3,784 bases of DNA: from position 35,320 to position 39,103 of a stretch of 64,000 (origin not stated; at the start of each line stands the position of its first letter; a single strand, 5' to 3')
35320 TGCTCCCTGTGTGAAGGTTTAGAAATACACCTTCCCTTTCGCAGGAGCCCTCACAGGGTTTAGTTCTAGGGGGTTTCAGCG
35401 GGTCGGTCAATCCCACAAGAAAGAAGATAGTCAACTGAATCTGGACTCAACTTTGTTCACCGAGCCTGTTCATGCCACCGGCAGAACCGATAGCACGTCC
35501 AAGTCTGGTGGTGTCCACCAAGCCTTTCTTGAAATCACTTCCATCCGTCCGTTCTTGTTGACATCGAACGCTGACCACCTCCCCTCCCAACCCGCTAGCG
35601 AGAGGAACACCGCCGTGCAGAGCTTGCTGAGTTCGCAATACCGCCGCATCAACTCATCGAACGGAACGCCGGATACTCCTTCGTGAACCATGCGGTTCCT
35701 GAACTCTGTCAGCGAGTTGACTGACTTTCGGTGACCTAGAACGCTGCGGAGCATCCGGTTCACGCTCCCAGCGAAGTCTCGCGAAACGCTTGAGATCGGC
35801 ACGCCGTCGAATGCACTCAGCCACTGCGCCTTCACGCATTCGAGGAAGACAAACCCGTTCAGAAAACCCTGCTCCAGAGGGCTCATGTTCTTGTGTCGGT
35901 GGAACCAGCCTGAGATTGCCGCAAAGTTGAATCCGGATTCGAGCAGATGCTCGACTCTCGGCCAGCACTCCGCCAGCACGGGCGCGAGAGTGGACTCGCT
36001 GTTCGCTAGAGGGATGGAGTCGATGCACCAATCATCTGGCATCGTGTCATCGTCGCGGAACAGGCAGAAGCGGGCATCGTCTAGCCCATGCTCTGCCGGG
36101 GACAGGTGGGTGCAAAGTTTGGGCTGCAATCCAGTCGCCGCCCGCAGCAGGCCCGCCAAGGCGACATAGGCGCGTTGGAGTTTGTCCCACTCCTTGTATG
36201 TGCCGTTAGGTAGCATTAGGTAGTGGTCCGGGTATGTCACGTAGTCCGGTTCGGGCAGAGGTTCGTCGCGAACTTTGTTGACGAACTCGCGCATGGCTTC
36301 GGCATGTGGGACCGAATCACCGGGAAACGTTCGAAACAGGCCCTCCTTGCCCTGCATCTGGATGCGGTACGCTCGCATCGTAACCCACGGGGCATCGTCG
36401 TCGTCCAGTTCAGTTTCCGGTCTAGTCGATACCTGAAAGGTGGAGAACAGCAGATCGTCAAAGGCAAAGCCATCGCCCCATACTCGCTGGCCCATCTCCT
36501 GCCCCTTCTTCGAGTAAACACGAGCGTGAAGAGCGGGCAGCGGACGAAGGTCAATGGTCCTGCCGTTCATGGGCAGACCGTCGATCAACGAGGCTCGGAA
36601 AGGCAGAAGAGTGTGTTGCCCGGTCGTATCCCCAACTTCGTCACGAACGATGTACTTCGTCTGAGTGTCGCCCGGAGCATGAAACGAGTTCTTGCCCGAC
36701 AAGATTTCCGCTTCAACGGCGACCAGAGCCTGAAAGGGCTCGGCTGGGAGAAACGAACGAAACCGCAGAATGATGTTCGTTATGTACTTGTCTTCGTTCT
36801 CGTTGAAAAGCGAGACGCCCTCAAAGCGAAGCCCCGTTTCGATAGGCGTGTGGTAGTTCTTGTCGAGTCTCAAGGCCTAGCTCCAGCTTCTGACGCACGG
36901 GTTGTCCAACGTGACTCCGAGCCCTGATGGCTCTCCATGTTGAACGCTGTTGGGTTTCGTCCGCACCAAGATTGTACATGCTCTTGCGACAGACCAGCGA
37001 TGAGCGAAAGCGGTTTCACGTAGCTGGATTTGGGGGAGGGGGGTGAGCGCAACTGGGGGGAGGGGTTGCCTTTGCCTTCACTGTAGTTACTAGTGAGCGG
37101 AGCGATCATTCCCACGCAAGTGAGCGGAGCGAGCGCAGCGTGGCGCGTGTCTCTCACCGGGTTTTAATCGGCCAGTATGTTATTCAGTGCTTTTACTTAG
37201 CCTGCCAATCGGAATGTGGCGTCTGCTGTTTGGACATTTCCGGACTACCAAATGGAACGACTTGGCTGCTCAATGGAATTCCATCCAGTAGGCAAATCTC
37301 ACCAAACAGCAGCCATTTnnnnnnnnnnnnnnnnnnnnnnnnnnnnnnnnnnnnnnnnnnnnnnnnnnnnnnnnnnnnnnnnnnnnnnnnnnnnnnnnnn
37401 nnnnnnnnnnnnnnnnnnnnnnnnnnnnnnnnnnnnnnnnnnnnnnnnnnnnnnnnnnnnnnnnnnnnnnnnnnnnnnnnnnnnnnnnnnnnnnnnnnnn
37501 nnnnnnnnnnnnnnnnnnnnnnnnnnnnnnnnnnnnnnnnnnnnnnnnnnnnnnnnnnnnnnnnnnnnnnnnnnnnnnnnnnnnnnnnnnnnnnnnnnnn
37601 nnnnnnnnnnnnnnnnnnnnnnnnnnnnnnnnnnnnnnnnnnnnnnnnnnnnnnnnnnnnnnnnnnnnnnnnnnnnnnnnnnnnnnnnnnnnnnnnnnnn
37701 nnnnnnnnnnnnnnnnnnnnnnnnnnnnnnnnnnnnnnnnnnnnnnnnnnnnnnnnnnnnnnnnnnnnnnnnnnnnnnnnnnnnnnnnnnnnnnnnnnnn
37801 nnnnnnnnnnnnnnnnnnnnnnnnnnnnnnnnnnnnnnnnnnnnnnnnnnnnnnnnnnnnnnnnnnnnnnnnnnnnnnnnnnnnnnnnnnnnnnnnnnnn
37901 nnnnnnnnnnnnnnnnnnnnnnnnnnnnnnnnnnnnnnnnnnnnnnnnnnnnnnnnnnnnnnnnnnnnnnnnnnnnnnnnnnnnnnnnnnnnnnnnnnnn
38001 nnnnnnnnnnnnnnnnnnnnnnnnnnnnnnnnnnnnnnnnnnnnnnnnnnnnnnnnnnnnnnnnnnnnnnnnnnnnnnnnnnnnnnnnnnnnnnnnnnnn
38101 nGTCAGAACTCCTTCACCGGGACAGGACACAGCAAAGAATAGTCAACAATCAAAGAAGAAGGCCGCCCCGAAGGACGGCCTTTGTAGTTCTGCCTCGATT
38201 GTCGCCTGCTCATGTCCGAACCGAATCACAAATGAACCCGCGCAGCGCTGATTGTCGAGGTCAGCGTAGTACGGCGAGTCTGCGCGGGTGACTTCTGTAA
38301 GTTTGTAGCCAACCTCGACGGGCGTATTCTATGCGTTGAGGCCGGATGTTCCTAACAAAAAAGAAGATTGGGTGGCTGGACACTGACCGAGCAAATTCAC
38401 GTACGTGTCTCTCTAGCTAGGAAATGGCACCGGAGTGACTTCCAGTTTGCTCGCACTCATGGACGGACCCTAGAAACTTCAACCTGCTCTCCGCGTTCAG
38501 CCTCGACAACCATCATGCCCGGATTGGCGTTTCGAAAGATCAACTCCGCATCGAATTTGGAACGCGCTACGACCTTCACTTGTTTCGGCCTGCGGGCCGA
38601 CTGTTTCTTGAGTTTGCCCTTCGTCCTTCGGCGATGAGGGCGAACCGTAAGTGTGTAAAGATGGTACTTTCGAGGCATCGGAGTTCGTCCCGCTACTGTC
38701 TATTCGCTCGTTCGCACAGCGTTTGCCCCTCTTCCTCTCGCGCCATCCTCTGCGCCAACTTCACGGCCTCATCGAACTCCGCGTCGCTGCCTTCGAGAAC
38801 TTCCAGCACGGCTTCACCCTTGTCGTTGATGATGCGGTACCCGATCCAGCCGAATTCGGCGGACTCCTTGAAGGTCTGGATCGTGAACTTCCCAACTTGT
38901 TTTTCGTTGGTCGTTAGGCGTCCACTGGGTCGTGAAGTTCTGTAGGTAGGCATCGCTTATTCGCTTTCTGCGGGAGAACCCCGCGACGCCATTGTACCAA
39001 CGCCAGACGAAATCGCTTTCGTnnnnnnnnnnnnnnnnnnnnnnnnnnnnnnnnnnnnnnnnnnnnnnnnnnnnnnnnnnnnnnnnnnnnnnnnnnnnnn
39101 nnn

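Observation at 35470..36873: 467-aa orphan protein with a C-terminal HEPN-type RNxxxH motif directly next to the integrase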

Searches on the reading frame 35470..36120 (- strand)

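Call 32: search_protein_families(library=padloc, proteins=[window:35470-36120:-], max_evalue=10)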
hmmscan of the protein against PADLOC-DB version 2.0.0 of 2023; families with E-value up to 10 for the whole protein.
window:35470-36120:- (216 aa): 0 families

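Call 33: search_protein_families(library=pfam, proteins=[window:35473-36120:-], max_evalue=10)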
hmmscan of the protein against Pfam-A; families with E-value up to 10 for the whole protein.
window:35473-36120:- (216 aa): 1 family
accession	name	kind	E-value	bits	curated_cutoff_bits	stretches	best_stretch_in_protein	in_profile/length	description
PF18735.6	HEPN_RiboL-PSP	-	0.16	12.3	28.4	1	126-172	143-186/191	RiboL-PSP-HEPN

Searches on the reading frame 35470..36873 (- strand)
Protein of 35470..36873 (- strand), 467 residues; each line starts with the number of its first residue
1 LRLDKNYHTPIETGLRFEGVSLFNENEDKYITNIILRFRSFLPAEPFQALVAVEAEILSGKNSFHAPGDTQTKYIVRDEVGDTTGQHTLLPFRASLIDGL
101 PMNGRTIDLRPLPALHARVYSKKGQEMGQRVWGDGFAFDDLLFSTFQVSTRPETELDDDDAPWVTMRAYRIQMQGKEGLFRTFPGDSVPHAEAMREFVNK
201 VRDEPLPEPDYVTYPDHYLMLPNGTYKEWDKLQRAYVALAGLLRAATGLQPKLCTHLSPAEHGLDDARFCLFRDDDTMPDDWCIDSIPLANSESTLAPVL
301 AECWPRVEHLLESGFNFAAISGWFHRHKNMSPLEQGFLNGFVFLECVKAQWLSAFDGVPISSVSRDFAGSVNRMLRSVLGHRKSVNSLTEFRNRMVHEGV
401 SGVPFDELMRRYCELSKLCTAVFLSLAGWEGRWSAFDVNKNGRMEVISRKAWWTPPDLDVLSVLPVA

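Call 3: search_protein_families(library=pfam, proteins=[window:35470-36873:-], max_evalue=1)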
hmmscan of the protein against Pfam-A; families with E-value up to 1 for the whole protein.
window:35470-36873:- (467 aa): 0 families

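Call 4: search_protein_families(library=padloc, proteins=[window:35470-36873:-], max_evalue=1)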
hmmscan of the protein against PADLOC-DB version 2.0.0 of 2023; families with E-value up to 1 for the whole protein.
window:35470-36873:- (467 aa): 0 families

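Call 6: find_homologous_proteins(query=window:35470-36873:-)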
Query window:35470-36873:- (467 aa): 5 proteins with E <= 0.001 among 8000 candidates.
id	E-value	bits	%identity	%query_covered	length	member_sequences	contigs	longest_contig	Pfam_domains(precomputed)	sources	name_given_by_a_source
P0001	0.0e+0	1101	100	100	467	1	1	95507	-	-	-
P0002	4.1e-207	707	100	64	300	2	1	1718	-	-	-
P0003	7.7e-124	432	44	99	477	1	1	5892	-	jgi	-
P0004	1.7e-118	414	46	99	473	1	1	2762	-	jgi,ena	-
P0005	9.1e-115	402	44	100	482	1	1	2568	-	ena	-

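Call 7: search_protein_families(library=ncbifam, proteins=[window:35470-36873:-], max_evalue=1)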
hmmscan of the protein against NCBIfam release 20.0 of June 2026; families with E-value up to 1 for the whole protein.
window:35470-36873:- (467 aa): 0 families

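Call 8: search_protein_families(library=phrogs, proteins=[window:35470-36873:-], max_evalue=1)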
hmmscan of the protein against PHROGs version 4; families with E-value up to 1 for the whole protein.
window:35470-36873:- (467 aa): 0 families

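Call 12: search_solved_structures(query=A1, max_evalue=10, show_alignments=2)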
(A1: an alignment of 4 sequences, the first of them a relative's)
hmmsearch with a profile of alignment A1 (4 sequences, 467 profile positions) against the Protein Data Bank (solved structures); distinct sequences matched with E-value up to 10: 2.
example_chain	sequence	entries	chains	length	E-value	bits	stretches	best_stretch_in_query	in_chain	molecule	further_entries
3h8h_A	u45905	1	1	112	0.26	12.9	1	129-189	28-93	E3 ubiquitin-protein ligase RING2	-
3gs2_A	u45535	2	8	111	0.37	12.4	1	131-189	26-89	E3 ubiquitin-protein ligase RING2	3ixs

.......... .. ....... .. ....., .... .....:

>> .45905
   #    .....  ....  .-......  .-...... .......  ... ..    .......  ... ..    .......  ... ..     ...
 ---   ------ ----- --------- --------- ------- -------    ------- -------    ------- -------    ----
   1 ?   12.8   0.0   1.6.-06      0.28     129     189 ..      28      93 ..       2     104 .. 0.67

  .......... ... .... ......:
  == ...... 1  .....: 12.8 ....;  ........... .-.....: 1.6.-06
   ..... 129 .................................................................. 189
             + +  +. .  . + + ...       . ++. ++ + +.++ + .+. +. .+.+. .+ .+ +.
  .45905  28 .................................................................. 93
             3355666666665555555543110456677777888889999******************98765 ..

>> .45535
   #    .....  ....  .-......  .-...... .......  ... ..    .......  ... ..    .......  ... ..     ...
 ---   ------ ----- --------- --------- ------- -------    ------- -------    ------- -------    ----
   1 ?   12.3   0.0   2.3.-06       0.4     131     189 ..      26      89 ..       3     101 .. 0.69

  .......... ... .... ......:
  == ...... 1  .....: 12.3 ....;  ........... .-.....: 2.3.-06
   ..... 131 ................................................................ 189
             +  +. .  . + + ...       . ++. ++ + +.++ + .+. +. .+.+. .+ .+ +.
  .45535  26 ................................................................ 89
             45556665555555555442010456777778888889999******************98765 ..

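Call 13: find_encoding_contigs(protein=P0003, flank=6000)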
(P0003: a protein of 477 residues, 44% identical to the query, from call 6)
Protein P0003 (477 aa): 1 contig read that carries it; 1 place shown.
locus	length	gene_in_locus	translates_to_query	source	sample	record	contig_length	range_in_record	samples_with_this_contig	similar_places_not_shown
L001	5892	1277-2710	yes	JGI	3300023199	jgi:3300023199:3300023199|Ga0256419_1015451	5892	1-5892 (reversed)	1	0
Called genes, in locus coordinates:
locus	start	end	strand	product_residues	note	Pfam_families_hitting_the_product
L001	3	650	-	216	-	?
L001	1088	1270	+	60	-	-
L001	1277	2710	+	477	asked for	-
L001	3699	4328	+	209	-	-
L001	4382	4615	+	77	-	PF21531:Rv2175c_wHTH (weak), PF12728:HTH_17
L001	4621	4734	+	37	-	-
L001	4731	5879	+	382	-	PF00772:DnaB, PF13481:AAA_25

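Call 14: find_encoding_contigs(protein=P0004, flank=6000)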
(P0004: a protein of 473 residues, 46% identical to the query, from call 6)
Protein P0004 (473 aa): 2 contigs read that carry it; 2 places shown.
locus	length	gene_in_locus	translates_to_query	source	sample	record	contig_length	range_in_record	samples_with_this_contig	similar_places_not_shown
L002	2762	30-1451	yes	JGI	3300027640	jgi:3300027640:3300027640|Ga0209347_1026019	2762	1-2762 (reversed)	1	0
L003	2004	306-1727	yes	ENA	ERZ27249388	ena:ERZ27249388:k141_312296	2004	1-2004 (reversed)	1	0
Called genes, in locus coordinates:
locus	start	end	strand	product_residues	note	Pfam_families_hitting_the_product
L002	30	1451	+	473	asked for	-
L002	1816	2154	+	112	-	-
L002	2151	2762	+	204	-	?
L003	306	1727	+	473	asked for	-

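Call 15: find_encoding_contigs(protein=P0005, flank=6000)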
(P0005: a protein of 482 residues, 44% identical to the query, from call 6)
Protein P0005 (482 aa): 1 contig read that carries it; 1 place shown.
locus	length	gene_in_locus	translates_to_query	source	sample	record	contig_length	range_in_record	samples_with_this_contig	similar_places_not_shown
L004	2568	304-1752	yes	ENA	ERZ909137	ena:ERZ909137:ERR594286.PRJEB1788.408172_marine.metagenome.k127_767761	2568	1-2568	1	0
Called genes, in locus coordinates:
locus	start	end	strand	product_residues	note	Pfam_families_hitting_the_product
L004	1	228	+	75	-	?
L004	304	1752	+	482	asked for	-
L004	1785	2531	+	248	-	PF07591:PT-HINT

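Call 20: predict_structure(alignment_id=A1)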
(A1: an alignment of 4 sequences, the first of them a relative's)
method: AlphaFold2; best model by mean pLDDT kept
length: 467 residues; sequences in the alignment: 4
mean_pLDDT: 45.5   pTM: 0.36
mean pLDDT of the five models: 45.5, 39.0, 37.1, 36.9, 36.4
residues with pLDDT >= 90: 0; 70-90: 54; 50-70: 91; < 50: 322
segments of 3 or more residues with pLDDT < 50: 1-11, 39-48, 65-69, 99-102, 121-194, 209-264, 271-334, 349-369, 374-381, 386-403, 420-436, 443-467
pLDDT, mean of each block of 10 residues (from residue 1): 28 71 85 73 38 79 51 80 73 68 65 59 28 26 25 28 36 36 37 50 50 26 28 40 37 35 50 39 27 27 37 39 36 49 51 40 44 47 48 44 50 51 44 50 47 34 27
secondary structure, 60 per line:
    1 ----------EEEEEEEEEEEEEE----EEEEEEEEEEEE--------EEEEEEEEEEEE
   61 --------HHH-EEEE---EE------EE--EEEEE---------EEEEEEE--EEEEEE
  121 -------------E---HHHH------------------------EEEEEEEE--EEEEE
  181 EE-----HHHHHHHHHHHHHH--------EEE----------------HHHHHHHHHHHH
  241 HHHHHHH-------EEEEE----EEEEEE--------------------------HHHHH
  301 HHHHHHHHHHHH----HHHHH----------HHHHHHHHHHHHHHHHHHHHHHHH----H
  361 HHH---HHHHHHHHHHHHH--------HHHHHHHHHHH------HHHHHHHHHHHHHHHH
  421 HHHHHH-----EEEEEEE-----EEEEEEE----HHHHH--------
elements in order: E11-24 E29-40 E49-60 E73-76 E92-96 E106-112 E115-120 H138-141 E166-173 E176-182 H188-201 E210-212 H229-247 E255-259 E264-269 H296-312 H317-321 H332-355 H360-363 H367-379 H388-398 H405-426 E432-438 E444-450 H455-459

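Call 21: search_protein_representatives(alignment_id=A1)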
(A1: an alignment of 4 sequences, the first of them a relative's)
Query: 4 sequences, 467 profile positions. Proteins with E-value up to 0.001 (for the whole library): 11; up to 1e-10: 9; up to 1e-30: 7. The best 11 are listed.
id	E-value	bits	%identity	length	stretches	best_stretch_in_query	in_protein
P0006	1.3e-232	788.8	-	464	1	1-463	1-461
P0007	4.1e-175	599.2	-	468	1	1-463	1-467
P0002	4.6e-161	552.9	-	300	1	168-465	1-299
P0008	6.8e-99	347.9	-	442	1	1-461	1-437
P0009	5.8e-90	318.4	-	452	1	6-463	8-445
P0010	4.0e-88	312.4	-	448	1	1-461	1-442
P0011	1.1e-53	198.8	-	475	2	211-464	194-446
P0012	1.2e-24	103.1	-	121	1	1-68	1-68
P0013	4.7e-23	97.8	-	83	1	1-71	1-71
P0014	2.6e-07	45.9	-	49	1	359-392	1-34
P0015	6.4e-05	38.1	-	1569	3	144-220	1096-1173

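Call 23: find_homologous_proteins(query=A2, max_evalue=0.01)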
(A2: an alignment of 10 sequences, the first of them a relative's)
Query A2 (10 sequences) (467 aa, profile of the alignment): 6 proteins with E <= 0.01 among 8000 candidates.
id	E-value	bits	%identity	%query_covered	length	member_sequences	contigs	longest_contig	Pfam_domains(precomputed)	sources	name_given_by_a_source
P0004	1.4e-211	721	46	99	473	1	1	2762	-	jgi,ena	-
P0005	4.0e-204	696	44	100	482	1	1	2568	-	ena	-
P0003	1.9e-200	684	44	99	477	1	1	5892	-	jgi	-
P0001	4.4e-199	680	100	100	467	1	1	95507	-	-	-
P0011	1.1e-143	497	26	99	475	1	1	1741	-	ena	-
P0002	9.4e-128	445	100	64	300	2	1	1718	-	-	-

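Call 24: find_related_loci(query=A2, collection=genome_contigs, flank=10000)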
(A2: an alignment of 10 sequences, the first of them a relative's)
Query A2 (467 aa) in genome_contigs; peptide patterns used: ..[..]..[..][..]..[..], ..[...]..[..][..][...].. (x = any residue, [..] = any of these).
36 stretches matched a pattern, but none encodes a relative of the query by tblastn (E <= 1e-3).

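Call 71: search_dna_similar(query=P0001, collection=phages, mode=protein, max_evalue=1, max_rows=10)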
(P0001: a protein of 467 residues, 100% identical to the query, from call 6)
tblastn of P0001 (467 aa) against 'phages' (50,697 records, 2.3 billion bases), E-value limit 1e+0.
No match.

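Call 72: search_dna_similar(query=P0001, collection=plasmids, mode=protein, max_evalue=1, max_rows=10)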
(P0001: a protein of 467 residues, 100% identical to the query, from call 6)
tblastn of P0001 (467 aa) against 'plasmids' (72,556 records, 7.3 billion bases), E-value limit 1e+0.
No match.

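Call 75: search_protein_families(library=pfam, proteins=[P0015, L001:1088-1270:+, L001:3699-4328:+, L002:1816-2154:+], max_evalue=0.1)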
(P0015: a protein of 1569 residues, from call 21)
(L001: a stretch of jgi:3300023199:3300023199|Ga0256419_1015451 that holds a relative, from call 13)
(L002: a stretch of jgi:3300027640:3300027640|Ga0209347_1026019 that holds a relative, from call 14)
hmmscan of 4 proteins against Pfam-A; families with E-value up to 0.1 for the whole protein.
P0015 (1569 aa): 0 families

L001:1088-1270:+ (60 aa): 0 families

L001:3699-4328:+ (209 aa): 2 families
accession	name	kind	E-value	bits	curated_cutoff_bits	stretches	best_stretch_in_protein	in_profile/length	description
PF03965.22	Penicillinase_R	-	0.0083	16.9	22.6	1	140-181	3-44/115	Penicillinase repressor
PF04545.22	Sigma70_r4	-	0.037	14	24.1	1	138-181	5-43/50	Sigma-70, region 4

L002:1816-2154:+ (112 aa): 0 families

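Call 92: search_protein_families(library=pfam, proteins=[L001:3-650:-, L004:1-228:+, L004:1785-2531:+, L002:2151-2762:+], max_evalue=0.01)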
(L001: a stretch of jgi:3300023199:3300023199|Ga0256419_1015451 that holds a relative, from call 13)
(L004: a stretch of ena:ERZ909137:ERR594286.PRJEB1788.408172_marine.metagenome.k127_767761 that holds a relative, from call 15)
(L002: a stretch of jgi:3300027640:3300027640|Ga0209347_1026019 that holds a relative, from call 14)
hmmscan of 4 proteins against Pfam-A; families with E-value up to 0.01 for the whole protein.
L001:3-650:- (216 aa): 0 families

L004:1-228:+ (75 aa): 1 family
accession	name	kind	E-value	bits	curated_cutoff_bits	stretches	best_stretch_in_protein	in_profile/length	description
PF00589.27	Phage_integrase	-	9.3e-13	48.7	27.1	1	2-53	116-169/172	Phage integrase family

L004:1785-2531:+ (248 aa): 1 family
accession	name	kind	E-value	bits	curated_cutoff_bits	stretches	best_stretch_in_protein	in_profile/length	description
PF07591.16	PT-HINT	-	1.2e-25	90.8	27.7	2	113-192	57-136/137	Pretoxin HINT domain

L002:2151-2762:+ (204 aa): 0 families

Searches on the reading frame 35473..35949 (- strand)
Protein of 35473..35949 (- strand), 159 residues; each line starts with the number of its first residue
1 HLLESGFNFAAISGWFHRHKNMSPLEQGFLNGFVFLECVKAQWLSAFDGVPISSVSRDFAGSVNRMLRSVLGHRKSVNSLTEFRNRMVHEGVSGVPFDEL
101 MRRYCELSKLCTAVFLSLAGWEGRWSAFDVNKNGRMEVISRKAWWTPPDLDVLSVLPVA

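Call 33: search_protein_families(library=pfam, proteins=[window:35473-35949:-], max_evalue=10)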
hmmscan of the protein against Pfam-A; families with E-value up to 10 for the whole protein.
window:35473-35949:- (159 aa): 1 family
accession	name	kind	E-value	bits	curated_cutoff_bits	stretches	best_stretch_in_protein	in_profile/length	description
PF18735.6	HEPN_RiboL-PSP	-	0.086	13.2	28.4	1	68-115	143-186/191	RiboL-PSP-HEPN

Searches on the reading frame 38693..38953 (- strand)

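Call 3: search_protein_families(library=pfam, proteins=[window:38693-38953:-], max_evalue=1)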
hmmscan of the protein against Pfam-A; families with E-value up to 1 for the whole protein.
window:38693-38953:- (86 aa): 0 families

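Call 8: search_protein_families(library=phrogs, proteins=[window:38693-38953:-], max_evalue=1)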
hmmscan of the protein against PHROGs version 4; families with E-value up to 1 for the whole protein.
window:38693-38953:- (86 aa): 2 families
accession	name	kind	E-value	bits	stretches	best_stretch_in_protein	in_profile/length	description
phrog_10230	-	unknown function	0.17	12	1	18-82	37-100/279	-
phrog_24426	-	unknown function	0.37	11.8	1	26-56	11-41/58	-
